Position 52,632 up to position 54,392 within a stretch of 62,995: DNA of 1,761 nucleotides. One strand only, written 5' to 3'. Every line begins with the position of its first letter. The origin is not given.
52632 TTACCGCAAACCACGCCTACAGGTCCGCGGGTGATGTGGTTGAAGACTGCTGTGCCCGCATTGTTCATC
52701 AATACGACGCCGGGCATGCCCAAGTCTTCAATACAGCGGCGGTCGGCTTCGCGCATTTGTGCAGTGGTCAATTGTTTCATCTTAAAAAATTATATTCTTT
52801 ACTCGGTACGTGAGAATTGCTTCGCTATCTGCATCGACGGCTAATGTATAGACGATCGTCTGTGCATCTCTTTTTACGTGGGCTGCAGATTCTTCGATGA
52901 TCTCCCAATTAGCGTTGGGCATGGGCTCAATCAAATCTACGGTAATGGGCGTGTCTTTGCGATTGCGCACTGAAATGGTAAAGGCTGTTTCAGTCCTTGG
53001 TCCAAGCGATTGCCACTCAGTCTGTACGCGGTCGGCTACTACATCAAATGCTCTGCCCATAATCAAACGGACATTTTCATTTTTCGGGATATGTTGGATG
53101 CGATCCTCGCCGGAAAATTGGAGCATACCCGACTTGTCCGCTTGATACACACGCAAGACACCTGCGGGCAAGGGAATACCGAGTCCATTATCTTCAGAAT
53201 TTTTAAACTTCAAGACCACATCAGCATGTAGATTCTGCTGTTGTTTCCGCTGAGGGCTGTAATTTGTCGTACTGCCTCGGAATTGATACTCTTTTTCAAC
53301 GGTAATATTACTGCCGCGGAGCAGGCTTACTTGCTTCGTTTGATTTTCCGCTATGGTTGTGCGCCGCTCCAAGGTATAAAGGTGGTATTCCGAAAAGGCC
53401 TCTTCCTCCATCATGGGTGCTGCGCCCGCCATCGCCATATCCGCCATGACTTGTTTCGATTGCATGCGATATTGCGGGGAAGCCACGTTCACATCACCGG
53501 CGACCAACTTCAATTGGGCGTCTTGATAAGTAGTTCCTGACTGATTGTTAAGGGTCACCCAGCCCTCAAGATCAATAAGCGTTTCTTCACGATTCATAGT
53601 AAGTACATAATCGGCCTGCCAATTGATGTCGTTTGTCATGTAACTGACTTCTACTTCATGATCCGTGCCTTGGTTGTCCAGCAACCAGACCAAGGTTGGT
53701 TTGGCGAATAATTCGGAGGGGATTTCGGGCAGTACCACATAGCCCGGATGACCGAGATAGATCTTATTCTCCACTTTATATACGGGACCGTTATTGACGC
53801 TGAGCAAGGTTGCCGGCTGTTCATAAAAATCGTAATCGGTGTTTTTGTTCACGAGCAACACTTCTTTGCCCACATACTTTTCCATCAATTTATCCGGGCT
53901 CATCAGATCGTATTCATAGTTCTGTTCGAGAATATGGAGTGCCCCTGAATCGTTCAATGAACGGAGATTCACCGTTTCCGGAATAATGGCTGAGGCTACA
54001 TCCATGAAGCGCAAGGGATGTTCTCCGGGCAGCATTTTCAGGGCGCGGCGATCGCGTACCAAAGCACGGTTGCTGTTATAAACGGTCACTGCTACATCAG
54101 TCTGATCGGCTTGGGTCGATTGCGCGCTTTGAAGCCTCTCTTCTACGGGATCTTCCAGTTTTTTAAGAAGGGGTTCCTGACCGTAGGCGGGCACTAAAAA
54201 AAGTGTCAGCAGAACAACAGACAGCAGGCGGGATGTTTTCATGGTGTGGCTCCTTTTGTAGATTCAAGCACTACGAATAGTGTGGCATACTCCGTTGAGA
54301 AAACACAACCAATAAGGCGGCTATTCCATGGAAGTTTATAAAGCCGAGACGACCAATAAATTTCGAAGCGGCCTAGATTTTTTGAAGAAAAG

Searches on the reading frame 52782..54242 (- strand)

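Call 70: search_protein_families(library=pfam, proteins=[window:52782-54242:-], max_evalue=0.000001)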
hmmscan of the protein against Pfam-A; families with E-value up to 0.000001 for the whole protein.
window:52782-54242:- (486 aa): 1 family
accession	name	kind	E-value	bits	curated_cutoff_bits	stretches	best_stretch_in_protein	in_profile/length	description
PF13598.12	DUF4139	-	1.1e-08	35.5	31.8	1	197-471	1-189/205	Domain of unknown function (DUF4139)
